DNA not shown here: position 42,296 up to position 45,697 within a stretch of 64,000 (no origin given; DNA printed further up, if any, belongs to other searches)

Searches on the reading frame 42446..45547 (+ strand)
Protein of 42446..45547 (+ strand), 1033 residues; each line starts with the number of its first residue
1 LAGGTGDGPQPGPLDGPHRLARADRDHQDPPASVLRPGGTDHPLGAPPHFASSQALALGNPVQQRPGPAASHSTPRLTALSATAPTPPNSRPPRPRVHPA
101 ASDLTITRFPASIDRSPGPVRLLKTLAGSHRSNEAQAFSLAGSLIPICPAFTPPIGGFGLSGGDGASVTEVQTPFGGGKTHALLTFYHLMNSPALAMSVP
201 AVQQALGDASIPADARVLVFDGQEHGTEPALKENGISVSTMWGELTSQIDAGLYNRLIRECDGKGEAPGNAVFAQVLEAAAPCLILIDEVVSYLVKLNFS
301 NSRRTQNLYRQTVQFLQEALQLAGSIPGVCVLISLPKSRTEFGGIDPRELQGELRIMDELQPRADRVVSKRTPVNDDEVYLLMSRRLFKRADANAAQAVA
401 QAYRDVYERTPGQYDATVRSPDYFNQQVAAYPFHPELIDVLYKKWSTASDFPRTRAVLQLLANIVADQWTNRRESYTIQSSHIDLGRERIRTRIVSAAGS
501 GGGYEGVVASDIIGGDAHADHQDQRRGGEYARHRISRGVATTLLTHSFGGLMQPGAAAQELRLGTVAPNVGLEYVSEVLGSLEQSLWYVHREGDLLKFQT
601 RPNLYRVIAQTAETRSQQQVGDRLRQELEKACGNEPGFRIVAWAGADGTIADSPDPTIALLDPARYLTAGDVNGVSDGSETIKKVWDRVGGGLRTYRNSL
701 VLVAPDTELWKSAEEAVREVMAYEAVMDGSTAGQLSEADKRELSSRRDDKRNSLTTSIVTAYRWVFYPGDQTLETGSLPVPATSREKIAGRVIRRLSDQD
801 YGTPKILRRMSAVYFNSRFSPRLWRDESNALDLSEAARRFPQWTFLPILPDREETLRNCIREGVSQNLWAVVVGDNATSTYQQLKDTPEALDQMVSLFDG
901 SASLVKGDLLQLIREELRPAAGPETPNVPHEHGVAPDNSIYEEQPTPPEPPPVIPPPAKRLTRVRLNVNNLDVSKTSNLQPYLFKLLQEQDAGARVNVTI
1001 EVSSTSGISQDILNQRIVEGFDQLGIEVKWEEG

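Call 4: search_protein_families(library=pfam, proteins=[window:42446-45547:+], max_evalue=0.1)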
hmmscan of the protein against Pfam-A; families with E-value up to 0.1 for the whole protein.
window:42446-45547:+ (1033 aa): 2 families
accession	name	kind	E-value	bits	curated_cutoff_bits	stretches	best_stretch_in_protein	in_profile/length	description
PF04465.17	DUF499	-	4.5e-35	121.2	23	2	216-521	24-323/1024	Protein of unknown function (DUF499)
PF14765.12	PS-DH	-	0.058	13.4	23.7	0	401-441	38-77/166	Polyketide synthase dehydratase N-terminal domain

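Call 5: search_protein_families(library=padloc, proteins=[window:42446-45547:+], max_evalue=0.1)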
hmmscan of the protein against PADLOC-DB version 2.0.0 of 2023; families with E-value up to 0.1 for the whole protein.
window:42446-45547:+ (1033 aa): 3 families
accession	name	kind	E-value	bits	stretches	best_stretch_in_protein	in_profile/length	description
PDLC00662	HmaC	-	2.6e-102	341.6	1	160-1027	69-935/941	AAA+ ATPase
PDLC02192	DUF499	-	1.5e-36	123.7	1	160-774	59-634/1022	-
PDLC02488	BrxC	-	0.025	10.5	1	374-468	350-445/1240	BrxC-PglY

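Call 6: search_protein_families(library=ncbifam, proteins=[window:42446-45547:+], max_evalue=0.1)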
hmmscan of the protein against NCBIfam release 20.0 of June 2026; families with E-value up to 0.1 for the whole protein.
window:42446-45547:+ (1033 aa): 1 family
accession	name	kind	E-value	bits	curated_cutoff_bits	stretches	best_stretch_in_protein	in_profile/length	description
NF042962.1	DUF499_antiphage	equivalog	1.4e-48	165.6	1200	1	160-869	59-731/1025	anti-phage-associated DUF499 domain-containing protein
